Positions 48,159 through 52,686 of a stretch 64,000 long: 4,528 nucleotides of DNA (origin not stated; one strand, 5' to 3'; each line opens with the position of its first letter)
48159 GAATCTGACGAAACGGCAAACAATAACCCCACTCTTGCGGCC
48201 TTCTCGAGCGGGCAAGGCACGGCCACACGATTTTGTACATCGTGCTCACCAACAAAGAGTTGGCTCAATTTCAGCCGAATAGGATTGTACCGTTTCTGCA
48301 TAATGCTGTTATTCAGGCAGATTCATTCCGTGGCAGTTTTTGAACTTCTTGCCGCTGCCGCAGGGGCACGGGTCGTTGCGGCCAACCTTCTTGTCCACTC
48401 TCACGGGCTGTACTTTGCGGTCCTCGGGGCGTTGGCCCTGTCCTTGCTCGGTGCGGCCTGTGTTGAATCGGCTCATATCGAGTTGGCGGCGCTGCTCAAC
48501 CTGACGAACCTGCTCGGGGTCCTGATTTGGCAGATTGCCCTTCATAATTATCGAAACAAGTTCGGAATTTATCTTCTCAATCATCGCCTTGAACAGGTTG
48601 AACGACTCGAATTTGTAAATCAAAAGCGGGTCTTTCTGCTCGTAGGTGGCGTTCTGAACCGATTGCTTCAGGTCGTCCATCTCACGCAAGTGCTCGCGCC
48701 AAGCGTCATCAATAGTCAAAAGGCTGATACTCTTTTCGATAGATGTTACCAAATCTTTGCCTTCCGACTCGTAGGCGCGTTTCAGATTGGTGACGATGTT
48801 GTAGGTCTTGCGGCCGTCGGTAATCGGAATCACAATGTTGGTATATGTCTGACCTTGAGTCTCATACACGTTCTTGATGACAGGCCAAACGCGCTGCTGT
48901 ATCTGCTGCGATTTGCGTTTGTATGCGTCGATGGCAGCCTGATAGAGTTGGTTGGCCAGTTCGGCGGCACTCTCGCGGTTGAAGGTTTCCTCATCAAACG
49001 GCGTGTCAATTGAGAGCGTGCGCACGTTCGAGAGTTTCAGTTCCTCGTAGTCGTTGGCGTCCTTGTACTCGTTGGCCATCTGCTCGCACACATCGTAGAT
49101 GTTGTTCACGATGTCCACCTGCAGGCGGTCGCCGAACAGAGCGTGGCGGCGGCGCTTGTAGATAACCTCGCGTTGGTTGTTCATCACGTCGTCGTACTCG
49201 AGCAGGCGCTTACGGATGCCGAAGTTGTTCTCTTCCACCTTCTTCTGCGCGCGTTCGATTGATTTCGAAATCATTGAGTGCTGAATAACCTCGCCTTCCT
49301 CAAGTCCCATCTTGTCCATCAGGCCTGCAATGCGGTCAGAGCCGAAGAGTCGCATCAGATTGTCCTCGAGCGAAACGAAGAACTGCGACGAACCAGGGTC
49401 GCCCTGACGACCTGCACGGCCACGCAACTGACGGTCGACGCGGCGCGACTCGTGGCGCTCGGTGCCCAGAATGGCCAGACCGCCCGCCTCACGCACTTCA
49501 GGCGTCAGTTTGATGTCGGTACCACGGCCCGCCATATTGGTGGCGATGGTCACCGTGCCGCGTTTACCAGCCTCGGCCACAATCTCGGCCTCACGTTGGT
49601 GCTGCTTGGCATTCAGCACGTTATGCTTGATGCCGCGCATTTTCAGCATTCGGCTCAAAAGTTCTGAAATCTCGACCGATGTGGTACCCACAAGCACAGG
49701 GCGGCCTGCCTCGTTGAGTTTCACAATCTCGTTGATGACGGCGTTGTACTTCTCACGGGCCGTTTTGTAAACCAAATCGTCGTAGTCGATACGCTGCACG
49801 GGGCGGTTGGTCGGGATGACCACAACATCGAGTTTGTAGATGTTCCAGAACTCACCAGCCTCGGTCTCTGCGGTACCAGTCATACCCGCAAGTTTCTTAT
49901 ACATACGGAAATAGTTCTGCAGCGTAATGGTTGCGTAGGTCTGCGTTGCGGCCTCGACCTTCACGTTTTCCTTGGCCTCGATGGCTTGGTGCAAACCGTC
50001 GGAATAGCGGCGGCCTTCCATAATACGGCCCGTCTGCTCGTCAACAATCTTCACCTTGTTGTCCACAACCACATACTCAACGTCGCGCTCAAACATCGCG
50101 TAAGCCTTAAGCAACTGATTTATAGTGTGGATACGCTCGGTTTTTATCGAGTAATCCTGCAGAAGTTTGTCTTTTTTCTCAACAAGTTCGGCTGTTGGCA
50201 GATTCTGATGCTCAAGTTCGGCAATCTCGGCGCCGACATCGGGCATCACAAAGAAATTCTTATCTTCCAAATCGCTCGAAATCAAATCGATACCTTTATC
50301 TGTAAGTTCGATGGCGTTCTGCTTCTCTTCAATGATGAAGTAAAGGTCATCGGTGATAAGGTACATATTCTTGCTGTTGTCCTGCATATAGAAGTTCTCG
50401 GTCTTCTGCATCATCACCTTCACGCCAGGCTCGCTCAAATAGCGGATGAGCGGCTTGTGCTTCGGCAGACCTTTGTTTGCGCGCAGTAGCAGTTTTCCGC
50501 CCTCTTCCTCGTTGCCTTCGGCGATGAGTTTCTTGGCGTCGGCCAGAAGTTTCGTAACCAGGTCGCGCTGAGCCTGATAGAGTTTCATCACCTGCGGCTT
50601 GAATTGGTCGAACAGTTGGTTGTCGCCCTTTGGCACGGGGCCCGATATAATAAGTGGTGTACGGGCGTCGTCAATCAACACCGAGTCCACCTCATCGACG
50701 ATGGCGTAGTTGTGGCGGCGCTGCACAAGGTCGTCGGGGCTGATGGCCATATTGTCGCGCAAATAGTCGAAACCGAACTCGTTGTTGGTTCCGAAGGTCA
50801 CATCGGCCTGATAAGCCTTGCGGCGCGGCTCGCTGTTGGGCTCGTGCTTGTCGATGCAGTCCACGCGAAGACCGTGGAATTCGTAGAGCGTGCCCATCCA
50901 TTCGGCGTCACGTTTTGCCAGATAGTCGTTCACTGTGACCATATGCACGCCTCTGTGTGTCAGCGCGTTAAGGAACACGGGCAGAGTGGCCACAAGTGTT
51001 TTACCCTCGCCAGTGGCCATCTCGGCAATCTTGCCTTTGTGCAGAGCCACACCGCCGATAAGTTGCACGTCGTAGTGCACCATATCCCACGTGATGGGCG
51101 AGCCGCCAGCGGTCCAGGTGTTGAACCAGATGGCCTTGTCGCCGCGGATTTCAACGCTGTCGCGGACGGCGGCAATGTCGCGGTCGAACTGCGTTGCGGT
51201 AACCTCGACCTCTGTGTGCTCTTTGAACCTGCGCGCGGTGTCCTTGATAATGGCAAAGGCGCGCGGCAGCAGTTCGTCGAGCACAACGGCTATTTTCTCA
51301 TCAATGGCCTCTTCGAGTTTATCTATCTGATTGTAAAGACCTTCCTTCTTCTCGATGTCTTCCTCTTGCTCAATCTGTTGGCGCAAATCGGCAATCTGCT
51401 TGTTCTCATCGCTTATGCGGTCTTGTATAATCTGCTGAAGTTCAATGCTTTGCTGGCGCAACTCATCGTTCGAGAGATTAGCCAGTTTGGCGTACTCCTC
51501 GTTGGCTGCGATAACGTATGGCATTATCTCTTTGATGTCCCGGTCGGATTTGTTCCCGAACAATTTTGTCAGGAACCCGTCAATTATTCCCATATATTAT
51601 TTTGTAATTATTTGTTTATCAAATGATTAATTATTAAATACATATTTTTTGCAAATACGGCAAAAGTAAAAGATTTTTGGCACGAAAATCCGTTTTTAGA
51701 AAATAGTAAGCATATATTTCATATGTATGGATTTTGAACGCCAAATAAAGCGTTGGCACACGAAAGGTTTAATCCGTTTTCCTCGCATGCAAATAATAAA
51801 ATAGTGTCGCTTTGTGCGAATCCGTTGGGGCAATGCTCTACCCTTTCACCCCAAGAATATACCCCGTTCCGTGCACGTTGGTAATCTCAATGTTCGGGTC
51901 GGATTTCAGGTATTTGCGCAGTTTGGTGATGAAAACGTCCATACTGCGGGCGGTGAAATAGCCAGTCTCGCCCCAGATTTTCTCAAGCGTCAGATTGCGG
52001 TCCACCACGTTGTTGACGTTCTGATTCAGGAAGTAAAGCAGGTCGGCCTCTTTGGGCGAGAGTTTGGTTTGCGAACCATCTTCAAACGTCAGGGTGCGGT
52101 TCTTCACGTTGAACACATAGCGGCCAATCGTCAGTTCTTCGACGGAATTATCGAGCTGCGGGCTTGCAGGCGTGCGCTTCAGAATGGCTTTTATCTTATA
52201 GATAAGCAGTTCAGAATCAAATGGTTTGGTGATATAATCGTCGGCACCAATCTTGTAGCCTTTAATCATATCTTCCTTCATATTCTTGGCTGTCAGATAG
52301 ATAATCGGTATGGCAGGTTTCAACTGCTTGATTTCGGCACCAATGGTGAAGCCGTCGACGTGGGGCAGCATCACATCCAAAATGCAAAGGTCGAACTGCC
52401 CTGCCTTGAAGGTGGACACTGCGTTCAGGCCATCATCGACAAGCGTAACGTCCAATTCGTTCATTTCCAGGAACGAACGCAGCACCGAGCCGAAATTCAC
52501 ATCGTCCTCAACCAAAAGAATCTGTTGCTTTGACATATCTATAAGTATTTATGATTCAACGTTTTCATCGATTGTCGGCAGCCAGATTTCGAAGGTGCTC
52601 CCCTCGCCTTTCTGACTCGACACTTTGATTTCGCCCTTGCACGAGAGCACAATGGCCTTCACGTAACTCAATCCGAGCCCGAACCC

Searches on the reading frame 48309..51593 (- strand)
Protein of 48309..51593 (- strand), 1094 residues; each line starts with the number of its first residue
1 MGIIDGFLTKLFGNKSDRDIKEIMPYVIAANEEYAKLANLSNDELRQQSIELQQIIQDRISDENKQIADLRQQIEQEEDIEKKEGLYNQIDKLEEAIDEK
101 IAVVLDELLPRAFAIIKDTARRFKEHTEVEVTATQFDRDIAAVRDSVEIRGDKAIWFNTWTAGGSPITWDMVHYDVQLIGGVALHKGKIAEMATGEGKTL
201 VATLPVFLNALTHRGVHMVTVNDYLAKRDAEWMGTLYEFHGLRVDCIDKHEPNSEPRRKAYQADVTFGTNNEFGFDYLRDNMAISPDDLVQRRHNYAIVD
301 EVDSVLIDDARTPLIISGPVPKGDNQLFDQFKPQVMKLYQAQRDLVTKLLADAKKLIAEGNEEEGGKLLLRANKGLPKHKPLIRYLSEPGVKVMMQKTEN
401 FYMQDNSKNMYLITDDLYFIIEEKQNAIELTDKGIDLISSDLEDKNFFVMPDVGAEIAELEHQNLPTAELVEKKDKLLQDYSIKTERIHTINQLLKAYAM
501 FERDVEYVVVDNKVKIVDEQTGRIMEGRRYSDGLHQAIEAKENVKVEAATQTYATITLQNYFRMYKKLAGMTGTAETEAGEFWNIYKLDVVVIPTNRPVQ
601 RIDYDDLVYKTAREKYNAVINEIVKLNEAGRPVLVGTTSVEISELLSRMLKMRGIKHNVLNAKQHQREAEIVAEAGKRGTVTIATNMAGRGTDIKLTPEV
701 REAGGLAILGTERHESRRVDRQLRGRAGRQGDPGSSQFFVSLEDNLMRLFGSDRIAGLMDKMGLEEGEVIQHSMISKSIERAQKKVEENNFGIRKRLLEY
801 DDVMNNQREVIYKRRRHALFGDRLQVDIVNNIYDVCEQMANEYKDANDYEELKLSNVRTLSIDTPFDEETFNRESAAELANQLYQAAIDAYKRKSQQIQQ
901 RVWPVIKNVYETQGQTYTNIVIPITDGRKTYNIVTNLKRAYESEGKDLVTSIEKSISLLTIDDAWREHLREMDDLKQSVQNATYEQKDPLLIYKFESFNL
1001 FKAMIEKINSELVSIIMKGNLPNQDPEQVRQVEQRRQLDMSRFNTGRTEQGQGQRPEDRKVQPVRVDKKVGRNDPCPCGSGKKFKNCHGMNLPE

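Call 10: search_protein_families(library=pfam, proteins=[window:48309-51593:-])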
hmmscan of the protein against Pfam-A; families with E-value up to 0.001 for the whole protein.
window:48309-51593:- (1094 aa): 7 families
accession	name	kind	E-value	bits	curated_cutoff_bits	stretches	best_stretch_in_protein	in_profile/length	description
PF07517.20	SecA_DEAD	-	3.6e-112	374.8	24.6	1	9-583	2-290/290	SecA DEAD-like domain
PF21090.3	P-loop_SecA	-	1.6e-79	266.8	27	2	598-698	1-101/205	SecA P-loop domain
PF07516.18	SecA_SW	-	5.4e-57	193.5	26.7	1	769-1018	1-198/200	SecA Wing and Scaffold domain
PF01043.26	SecA_PP_bind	-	1.1e-29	103.7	23.5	1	398-539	2-110/110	SecA preprotein cross-linking domain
PF02810.21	SEC-C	-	6.3e-10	39.2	20.4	1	1072-1089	1-18/19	SEC-C motif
PF00271.37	Helicase_C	-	3.5e-05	24.4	23.5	1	615-731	2-110/110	Helicase conserved C-terminal domain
PF00270.35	DEAD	-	4.1e-05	23.8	26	1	189-307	18-131/167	DEAD/DEAH box helicase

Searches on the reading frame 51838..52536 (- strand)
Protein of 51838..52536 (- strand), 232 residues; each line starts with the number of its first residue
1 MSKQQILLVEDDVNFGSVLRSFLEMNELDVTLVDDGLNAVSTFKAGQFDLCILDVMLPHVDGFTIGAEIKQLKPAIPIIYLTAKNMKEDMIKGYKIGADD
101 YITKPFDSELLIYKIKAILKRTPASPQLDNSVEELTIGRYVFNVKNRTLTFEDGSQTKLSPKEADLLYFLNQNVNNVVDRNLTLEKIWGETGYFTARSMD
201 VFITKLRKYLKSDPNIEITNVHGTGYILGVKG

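Call 10: search_protein_families(library=pfam, proteins=[window:51838-52536:-])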
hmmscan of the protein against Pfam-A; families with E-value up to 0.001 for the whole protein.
window:51838-52536:- (232 aa): 2 families
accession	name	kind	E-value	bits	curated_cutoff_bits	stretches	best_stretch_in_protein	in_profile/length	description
PF00072.30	Response_reg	-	2e-28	99.2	30.2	1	6-115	1-110/111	Response regulator receiver domain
PF00486.34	Trans_reg_C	-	9e-16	58.2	26.2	1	155-228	2-77/77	Transcriptional regulatory protein, C terminal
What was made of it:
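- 51838..52536 (-): OmpR/PhoB-family response regulator, RprY-like, 232 aa. Response_reg and Trans_reg_C (call 10).
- Checked: The regulator is 51838-52536 (-), with Response_reg and Trans_reg_C domains (call 10).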

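Call 14: search_protein_families(library=ncbifam, proteins=[window:51838-52536:-])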
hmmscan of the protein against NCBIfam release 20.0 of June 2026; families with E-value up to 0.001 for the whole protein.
window:51838-52536:- (232 aa): 95 families (the best 25 are shown)
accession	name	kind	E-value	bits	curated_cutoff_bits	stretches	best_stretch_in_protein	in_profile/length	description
NF051850.1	RespRegRprY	equivalog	1.1e-78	263.9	370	1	3-228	4-226/234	response regulator transcription factor RprY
NF053854.1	RespRegPhoBBctds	equivalog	1.2e-46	158.9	270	1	6-228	1-224/225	two-component system response regulator PhoB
NF041209.1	resp_regPieR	equivalog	5.5e-45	153.8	450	1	5-227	2-226/231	two component system response regulator PieR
NF040689.1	MtrAB_MtrA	equivalog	2.5e-43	147.9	300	1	6-226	1-216/219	MtrAB system response regulator MtrA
TIGR02154.1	PhoB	equivalog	5.4e-42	143.6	296.2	1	3-228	2-225/226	phosphate regulon transcriptional regulator PhoB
NF045944.1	ResRegRpaBCyano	equivalog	9.8e-41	139.6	330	1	7-228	1-227/229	response regulator transcription factor RpaB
NF041733.1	resp_reg_CseB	equivalog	4e-39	134.3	350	1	5-228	2-226/228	two-component system response regulator CseB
NF007005.1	PRK09468.1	equivalog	3e-38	131.6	331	1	3-228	3-231/237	osmolarity response regulator transcription factor OmpR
NF033117.2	vanR_ACDEGLN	exception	2.1e-37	128.9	350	1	6-227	1-224/226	VanR-ABDEGLN family response regulator transcription factor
NF033120.0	vanR_FM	exception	2.6e-37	128.7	460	1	1-227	1-228/231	vancomycin resistance response regulator transcription factor, VanR-F/VanR-M family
NF045991.1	RespRegCtrARhodob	equivalog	4e-37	128.1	350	1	5-228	2-221/224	response regulator transcription factor CtrA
NF040534.1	resp_reg_YycF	equivalog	1.5e-36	125.8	340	1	5-227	2-226/231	response regulator YycF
NF041734.1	resp_reg_RppA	equivalog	7.5e-35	120.3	250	1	5-228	2-227/229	two-component system response regulator RppA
NF008199.0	PRK10955.1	equivalog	1.4e-34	120.1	341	1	4-227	2-227/232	envelope stress response regulator transcription factor CpxR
NF008296.0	PRK11083.1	equivalog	4e-34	118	273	1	1-228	1-225/228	two-component system response regulator CreB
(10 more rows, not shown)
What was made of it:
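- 51838..52536 (-): NCBIfam RprY 263.9 bits (cut-off 370), next best Bacteroides PhoB 158.9 (call 14).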

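Call 17: find_encoding_contigs(protein=window:51838-52536:-, flank=4000, max_places=6)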
Protein window:51838-52536:- (232 aa): 5 contigs read that carry it; 3 places shown.
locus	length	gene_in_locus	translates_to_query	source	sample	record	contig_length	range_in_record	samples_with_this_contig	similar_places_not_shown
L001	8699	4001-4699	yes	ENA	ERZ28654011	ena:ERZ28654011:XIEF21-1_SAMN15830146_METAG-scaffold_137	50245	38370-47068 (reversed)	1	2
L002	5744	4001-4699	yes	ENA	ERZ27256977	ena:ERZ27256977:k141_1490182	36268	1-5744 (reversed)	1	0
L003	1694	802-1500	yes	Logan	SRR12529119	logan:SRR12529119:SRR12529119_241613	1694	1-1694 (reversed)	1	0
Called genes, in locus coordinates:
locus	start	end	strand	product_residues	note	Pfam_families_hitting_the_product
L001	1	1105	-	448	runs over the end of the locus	PF01553:Acyltransferase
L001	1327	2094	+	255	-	-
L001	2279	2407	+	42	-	-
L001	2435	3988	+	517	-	PF00512:HisKA, PF02518:HATPase_c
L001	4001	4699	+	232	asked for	PF00072:Response_reg, PF00486:Trans_reg_C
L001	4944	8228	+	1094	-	PF07517:SecA_DEAD, PF01043:SecA_PP_bind, PF21090:P-loop_SecA, PF07516:SecA_SW, PF02810:SEC-C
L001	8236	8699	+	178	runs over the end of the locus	PF21857:DUF6913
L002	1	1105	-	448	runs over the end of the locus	PF01553:Acyltransferase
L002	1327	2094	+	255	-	-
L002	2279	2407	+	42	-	-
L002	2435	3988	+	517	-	PF00512:HisKA, PF02518:HATPase_c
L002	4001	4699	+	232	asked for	PF00072:Response_reg, PF00486:Trans_reg_C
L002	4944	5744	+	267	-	?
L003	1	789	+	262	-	?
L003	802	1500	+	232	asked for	PF00072:Response_reg, PF00486:Trans_reg_C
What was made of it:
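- Checked: The kinase is 52549-54102 (-), with a GTG start and 517 aa as called on public contigs (call 17).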

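Call 53: search_solved_structures(query=window:51838-52536:-, max_evalue=1e-20)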
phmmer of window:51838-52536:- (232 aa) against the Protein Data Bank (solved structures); distinct sequences matched with E-value up to 1e-20: 18.
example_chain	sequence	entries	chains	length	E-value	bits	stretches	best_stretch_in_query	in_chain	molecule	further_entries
2oqr_A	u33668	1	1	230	5.3e-31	111.1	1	5-228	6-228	Sensory transduction protein regX3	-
2gwr_A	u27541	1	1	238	9.1e-30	107.1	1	3-229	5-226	DNA-binding response regulator mtrA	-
9dvt_R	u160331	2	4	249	2e-28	102.7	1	3-229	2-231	DNA-binding dual master transcriptional regulator RpaA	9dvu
1ys6_A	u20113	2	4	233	3.3e-26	95.5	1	4-229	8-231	Transcriptional regulatory protein prrA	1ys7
5dcl_A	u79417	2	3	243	2.4e-25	92.7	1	5-228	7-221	PhoB family transcriptional regulator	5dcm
5dcm_B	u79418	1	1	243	2.6e-25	92.5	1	5-228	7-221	PhoB family transcriptional regulator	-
1p2f_A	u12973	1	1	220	2.4e-24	89.4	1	8-227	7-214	Response Regulator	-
7e1b_A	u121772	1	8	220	3.6e-23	85.5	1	3-227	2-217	DNA-binding response regulator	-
4b09_A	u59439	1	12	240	1e-22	84.1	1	5-226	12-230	TRANSCRIPTIONAL REGULATORY PROTEIN BAER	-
9ji3_J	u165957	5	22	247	2e-22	83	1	4-228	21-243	DNA-binding response regulator | Possible two component system response transcriptional positive regulator PhoP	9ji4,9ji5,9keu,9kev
3r0j_A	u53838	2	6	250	2.1e-22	83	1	4-228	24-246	POSSIBLE TWO COMPONENT SYSTEM RESPONSE TRANSCRIPTIONAL POSITIVE REGULATOR PHOP | Response regulator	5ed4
5uic_A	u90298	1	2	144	2.3e-22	82.9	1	4-122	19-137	Two-component response regulator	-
1mvo_A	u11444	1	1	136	4.6e-22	81.9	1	4-124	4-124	PhoP response regulator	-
3q9s_A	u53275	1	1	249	1.4e-21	80.3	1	1-211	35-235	DNA-binding response regulator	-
8fk2_A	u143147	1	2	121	4.2e-21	78.8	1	4-122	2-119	Putative response regulator CovR VicR-like protein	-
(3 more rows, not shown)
